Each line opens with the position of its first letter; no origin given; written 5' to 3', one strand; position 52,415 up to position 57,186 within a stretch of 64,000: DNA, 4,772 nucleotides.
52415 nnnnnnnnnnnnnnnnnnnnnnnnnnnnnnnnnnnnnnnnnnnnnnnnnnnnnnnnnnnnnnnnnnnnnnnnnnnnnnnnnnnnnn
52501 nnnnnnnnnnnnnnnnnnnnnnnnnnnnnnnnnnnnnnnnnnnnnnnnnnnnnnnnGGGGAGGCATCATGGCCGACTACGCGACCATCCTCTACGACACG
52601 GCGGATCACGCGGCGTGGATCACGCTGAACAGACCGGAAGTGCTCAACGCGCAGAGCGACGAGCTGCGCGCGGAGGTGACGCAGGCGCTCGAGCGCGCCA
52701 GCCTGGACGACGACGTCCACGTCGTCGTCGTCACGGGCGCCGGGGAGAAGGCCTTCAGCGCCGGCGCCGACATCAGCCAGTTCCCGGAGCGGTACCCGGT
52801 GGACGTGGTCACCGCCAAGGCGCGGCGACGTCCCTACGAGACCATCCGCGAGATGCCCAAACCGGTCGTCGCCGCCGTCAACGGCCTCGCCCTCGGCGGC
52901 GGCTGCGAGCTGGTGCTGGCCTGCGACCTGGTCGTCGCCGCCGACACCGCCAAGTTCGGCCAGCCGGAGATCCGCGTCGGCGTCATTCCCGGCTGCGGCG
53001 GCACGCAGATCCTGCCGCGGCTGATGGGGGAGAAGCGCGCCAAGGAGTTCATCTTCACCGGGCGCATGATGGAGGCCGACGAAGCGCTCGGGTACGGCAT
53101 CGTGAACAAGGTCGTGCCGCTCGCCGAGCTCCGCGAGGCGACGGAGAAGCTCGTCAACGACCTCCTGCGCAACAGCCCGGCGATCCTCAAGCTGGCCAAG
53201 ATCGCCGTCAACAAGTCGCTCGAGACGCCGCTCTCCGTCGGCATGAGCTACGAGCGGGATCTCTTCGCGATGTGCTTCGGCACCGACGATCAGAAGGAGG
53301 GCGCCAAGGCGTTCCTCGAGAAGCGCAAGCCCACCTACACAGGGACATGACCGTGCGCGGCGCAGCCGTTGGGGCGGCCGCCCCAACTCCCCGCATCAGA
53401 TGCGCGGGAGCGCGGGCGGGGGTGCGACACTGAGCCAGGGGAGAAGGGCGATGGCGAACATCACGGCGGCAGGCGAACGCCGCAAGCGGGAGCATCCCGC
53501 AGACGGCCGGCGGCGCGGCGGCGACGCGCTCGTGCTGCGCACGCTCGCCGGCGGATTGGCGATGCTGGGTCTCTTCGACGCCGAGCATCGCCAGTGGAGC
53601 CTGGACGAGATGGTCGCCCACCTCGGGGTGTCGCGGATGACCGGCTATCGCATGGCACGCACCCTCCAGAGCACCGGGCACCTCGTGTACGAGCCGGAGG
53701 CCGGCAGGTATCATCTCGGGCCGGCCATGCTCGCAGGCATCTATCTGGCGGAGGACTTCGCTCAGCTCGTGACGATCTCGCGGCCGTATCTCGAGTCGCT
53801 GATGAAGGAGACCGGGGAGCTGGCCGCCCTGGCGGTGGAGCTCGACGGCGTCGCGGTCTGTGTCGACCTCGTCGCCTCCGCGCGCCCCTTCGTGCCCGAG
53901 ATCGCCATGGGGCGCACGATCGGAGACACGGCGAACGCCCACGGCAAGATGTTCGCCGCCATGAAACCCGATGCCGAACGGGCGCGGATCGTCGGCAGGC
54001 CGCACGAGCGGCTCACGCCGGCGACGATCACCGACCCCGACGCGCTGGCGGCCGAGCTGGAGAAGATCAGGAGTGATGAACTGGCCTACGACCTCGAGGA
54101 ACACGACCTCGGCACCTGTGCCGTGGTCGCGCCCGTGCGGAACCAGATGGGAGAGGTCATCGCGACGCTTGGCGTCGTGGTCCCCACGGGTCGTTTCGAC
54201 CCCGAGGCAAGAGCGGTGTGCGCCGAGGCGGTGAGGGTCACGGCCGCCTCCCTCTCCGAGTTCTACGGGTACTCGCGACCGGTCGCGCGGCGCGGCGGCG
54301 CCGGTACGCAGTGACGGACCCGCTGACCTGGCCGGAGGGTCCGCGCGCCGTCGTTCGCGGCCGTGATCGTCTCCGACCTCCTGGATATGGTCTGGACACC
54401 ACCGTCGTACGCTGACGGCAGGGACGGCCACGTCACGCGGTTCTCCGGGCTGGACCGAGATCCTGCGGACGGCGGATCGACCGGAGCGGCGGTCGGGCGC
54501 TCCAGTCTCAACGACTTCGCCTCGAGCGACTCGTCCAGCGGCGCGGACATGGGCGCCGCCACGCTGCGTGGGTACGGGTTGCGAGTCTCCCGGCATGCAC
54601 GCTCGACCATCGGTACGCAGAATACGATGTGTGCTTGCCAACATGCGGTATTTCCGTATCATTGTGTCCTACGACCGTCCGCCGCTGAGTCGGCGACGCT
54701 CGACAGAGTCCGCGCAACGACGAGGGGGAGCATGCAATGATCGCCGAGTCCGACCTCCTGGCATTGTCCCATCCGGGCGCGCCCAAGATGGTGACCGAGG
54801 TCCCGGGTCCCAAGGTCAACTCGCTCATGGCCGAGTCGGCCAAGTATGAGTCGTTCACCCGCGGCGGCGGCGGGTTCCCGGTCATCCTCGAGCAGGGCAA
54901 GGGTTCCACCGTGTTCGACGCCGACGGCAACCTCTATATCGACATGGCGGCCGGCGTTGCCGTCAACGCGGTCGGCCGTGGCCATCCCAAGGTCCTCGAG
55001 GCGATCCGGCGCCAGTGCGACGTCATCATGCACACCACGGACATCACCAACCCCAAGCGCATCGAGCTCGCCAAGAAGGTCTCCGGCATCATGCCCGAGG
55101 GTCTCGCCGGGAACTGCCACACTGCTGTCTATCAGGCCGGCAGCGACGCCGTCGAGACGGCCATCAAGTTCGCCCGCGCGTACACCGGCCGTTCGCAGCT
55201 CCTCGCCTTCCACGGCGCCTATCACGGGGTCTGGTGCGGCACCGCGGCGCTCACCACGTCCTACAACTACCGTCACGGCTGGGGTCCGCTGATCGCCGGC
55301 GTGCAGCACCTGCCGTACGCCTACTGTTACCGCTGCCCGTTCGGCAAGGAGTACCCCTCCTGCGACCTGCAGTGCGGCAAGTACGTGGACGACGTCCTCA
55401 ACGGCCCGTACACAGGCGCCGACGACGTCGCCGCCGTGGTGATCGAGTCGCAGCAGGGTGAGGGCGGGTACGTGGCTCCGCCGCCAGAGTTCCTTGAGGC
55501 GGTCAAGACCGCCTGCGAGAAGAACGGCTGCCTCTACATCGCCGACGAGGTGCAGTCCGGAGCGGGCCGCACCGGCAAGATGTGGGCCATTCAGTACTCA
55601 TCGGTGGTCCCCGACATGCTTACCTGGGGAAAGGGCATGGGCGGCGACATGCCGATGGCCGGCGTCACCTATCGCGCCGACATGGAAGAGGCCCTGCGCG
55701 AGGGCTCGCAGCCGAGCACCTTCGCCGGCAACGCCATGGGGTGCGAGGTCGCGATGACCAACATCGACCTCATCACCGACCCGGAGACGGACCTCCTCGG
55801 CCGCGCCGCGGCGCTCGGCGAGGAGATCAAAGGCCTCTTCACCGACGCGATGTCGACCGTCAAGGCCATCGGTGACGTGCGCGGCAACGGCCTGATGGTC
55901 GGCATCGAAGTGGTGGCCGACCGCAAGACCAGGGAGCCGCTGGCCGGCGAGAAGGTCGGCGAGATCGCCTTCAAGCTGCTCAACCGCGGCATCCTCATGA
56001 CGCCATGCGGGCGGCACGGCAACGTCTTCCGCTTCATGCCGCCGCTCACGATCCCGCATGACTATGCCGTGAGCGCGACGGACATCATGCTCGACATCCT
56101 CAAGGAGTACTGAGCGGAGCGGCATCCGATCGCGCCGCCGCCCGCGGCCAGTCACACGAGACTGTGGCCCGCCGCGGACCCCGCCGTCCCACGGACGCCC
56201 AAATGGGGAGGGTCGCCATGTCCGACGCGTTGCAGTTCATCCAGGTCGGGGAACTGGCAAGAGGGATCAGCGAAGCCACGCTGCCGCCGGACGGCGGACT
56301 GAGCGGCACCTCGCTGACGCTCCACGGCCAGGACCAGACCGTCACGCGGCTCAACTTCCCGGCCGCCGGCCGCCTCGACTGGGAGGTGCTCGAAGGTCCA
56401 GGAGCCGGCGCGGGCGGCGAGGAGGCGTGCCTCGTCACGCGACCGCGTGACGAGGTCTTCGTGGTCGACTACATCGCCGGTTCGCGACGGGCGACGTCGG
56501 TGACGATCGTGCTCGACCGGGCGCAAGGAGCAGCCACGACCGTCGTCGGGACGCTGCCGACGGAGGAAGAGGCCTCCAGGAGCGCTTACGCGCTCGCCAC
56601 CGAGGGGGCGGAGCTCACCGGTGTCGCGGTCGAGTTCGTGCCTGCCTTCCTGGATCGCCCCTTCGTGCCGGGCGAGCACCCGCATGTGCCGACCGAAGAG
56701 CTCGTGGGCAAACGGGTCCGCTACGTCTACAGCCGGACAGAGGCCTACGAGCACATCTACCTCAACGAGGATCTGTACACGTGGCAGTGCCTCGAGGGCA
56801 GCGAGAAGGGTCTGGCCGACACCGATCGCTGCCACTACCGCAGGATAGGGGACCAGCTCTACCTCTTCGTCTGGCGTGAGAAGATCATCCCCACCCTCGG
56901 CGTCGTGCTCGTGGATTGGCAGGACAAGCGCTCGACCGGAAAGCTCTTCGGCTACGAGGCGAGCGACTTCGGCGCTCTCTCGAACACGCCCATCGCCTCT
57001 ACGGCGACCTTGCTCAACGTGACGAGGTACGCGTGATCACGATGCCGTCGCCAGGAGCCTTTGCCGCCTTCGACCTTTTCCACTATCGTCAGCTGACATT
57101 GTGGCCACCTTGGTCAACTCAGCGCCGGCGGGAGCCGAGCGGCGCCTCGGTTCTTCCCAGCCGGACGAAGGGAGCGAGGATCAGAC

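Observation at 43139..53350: Apparently complete phloroglucinol-to-acetyl-CoA route downstream of the transhydroxylase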

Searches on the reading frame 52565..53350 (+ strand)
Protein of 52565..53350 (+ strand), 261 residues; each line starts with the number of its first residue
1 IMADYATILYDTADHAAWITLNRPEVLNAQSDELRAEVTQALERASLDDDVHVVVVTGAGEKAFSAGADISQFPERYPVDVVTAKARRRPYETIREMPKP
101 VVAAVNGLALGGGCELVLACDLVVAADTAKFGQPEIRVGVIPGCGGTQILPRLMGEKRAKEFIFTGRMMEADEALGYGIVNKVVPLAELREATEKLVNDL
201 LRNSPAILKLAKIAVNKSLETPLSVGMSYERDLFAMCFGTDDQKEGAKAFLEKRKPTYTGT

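Call 5: search_protein_families(library=pfam, proteins=[window:52565-53350:+])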
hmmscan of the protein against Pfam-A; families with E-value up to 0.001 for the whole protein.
window:52565-53350:+ (261 aa): 2 families
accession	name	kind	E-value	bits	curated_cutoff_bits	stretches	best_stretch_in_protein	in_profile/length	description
PF00378.25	ECH_1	-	9.4e-73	245.1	27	1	17-260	7-250/251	Enoyl-CoA hydratase/isomerase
PF16113.10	ECH_2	-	1.1e-38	134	27.2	1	17-249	2-237/335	Enoyl-CoA hydratase/isomerase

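Call 17: search_protein_families(library=ncbifam, proteins=[window:52565-53350:+], max_evalue=0.00001)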
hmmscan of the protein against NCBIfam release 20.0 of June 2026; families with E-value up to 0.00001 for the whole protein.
window:52565-53350:+ (261 aa): 72 families (the best 25 are shown)
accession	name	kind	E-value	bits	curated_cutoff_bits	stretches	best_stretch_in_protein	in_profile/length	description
NF004475.0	PRK05809.1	subfamily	2.2e-79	266.6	394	1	4-258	2-257/260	short-chain-enoyl-CoA hydratase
NF004517.0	PRK05862.1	equivalog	9.1e-79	264.6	396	1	4-259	2-255/257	enoyl-CoA hydratase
NF006007.0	PRK08138.1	subfamily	1.5e-72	244.2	355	1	10-260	12-260/261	enoyl-CoA hydratase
NF005802.0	PRK07657.1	equivalog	2e-71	240.6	363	1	8-260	5-259/260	enoyl-CoA hydratase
NF007239.0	PRK09674.1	equivalog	2e-71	240.5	371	1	7-260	5-256/257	2,3-dehydroadipyl-CoA hydratase PaaF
NF004634.0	PRK05980.1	equivalog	3.9e-68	229.7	375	1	7-260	4-262/263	crotonase/enoyl-CoA hydratase family protein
NF051848.1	EnCoAHydtEchA19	equivalog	7.3e-67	225.6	400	1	11-260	5-257/258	enoyl-CoA hydratase EchA19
NF042430.2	EnCoAhydt_DpgD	equivalog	4.5e-66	222.9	400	1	10-260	1-257/258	enoyl-CoA-hydratase DpgD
NF005803.0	PRK07658.1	equivalog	5.4e-60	202.9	313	1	10-260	6-256/257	enoyl-CoA hydratase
NF004781.0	PRK06127.1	subfamily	1e-57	195.8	291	1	6-260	11-268/269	enoyl-CoA hydratase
NF006566.0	PRK09076.1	subfamily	9.4e-57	192.6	286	1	7-259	6-258/260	enoyl-CoA hydratase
NF004840.0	PRK06190.1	equivalog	3.4e-56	190.7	253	1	7-233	5-231/260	enoyl-CoA hydratase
NF005637.0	PRK07396.1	equivalog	1.7e-55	188.4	380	1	3-259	10-267/273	1,4-dihydroxy-2-naphthoyl-CoA synthase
NF006100.0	PRK08252.1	subfamily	2.3e-55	188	282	1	7-261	4-254/254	crotonase/enoyl-CoA hydratase family protein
NF006699.0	PRK09245.1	subfamily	1e-54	185.6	354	1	7-260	4-265/266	crotonase/enoyl-CoA hydratase family protein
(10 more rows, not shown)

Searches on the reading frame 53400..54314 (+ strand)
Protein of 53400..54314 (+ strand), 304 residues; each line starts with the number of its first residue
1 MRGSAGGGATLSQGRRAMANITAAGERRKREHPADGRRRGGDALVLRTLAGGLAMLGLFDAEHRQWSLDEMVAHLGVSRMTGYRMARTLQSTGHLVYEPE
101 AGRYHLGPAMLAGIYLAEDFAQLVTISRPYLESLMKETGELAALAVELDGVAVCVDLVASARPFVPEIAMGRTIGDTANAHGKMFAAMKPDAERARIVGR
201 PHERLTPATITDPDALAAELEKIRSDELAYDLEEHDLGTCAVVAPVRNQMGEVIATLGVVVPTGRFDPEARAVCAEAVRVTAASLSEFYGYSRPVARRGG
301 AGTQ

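Call 5: search_protein_families(library=pfam, proteins=[window:53400-54314:+])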
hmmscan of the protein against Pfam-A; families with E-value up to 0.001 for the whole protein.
window:53400-54314:+ (304 aa): 2 families
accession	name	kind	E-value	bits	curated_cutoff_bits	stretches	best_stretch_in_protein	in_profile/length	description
PF01614.24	IclR_C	-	2.4e-30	105.8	24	1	122-286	8-173/174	Bacterial transcriptional regulator IclR C-terminal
PF09339.16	HTH_IclR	-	2.6e-05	24.3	22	1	52-98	5-51/52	IclR helix-turn-helix domain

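Call 17: search_protein_families(library=ncbifam, proteins=[window:53400-54314:+], max_evalue=0.00001)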
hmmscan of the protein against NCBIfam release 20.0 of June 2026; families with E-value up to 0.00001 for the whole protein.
window:53400-54314:+ (304 aa): 5 families
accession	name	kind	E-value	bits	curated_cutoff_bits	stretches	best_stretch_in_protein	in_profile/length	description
TIGR02431.1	pcaR_pcaU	subfamily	7.4e-33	113.9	284.75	1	47-270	6-228/248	beta-ketoadipate pathway transcriptional regulators, PcaR/PcaU/PobR family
NF045644.1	TransRegBhcR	equivalog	3.5e-32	111.7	350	1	28-288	5-264/267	HTH-type transcriptional regulator BhcR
NF011671.1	PRK15090.1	equivalog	3.6e-20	72.3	275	1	61-291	24-255/256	DNA-binding transcriptional regulator KdgR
NF008601.2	PRK11569.1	equivalog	8.4e-18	64.5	380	1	45-269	25-252/276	glyoxylate bypass operon transcriptional repressor IclR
NF007548.0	PRK10163.1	equivalog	1.3e-13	50.7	406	1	47-290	22-266/271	HTH-type transcriptional repressor AllR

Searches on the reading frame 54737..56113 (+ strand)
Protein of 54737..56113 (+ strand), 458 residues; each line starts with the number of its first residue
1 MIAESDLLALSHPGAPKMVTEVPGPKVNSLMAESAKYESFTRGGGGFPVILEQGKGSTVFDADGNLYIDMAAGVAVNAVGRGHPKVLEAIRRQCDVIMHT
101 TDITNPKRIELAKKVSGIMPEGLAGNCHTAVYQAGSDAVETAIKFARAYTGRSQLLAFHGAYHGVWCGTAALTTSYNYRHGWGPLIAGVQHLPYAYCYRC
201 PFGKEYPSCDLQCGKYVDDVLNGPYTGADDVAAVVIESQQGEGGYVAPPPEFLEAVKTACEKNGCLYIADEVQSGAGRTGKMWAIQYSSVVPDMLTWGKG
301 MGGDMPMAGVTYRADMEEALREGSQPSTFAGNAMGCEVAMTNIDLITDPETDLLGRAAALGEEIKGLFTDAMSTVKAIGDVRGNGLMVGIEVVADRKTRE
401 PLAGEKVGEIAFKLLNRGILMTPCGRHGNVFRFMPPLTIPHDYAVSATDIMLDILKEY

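Call 5: search_protein_families(library=pfam, proteins=[window:54737-56113:+])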
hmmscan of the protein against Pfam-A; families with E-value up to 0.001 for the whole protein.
window:54737-56113:+ (458 aa): 1 family
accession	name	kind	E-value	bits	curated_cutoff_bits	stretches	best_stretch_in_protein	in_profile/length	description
PF00202.27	Aminotran_3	-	2e-93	313.7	30.5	1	45-455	7-403/403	Aminotransferase class-III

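Call 17: search_protein_families(library=ncbifam, proteins=[window:54737-56113:+], max_evalue=0.00001)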
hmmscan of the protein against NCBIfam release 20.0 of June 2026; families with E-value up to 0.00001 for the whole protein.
window:54737-56113:+ (458 aa): 69 families (the best 25 are shown)
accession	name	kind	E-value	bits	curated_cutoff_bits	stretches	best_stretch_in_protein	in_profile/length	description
NF004426.0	PRK05769.1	equivalog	6.8e-113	377.8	552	1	15-457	5-439/441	acetyl ornithine aminotransferase family protein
NF004714.0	PRK06058.1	subfamily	2.1e-98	329.9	639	1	16-457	12-446/447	4-aminobutyrate--2-oxoglutarate transaminase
NF005993.0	PRK08117.1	subfamily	2.6e-98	329.5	574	1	49-455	27-427/433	aspartate aminotransferase family protein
TIGR00700.1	GABAtrnsam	equivalog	3.5e-96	322.3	506.65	1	46-456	14-419/420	4-aminobutyrate--2-oxoglutarate transaminase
NF006228.0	PRK08360.1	equivalog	8.2e-94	314.7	608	1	47-453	23-422/443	aspartate aminotransferase family protein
NF005393.0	PRK06938.1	subfamily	1.5e-91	307.1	671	1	30-443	31-450/469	diaminobutyrate--2-oxoglutarate transaminase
NF006368.0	PRK08593.1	equivalog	3.8e-87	292.8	570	1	44-456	23-430/448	aspartate aminotransferase family protein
NF005272.0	PRK06777.1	equivalog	5.2e-84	282.2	725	1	52-456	27-420/421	4-aminobutyrate--2-oxoglutarate transaminase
NF005692.0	PRK07495.1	equivalog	3.5e-83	279.6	724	1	38-456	12-420/425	4-aminobutyrate--2-oxoglutarate transaminase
NF005376.0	PRK06918.1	equivalog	8.5e-83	278.2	676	1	17-444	7-430/451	4-aminobutyrate--2-oxoglutarate transaminase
NF045634.1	LeuMetRace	equivalog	9.4e-81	271.7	800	1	47-444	23-413/432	leucine/methionine racemase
TIGR00707.1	argD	subfamily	9.9e-80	268.2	410.05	1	47-450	9-375/381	acetylornithine/succinylornithine family transaminase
NF005985.0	PRK08088.1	equivalog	1.9e-78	264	713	1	37-454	12-420/426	4-aminobutyrate--2-oxoglutarate transaminase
NF005386.0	PRK06931.1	equivalog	7.7e-78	262.2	753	1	34-442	26-439/461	diaminobutyrate--2-oxoglutarate transaminase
NF007308.0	PRK09792.1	equivalog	5.9e-76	256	747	1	55-456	30-420/421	4-aminobutyrate transaminase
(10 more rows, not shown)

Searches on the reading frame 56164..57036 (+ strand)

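Call 49: search_protein_families(library=pfam, proteins=[window:56164-57036:+], max_evalue=0.00001)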
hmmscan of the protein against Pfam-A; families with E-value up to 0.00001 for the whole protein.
window:56164-57036:+ (290 aa): 3 families
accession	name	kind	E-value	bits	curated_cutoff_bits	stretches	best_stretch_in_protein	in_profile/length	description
PF17409.8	MoaF_C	-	1e-48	164.2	22.1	1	175-287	2-113/113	MoaF C-terminal domain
PF10703.15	MoaF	-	6e-24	84.5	23.3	1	24-132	2-107/108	MoaF N-terminal domain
PF22036.2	MoaF_like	-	2e-10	40.9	27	0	181-241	1-60/94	MoaF-like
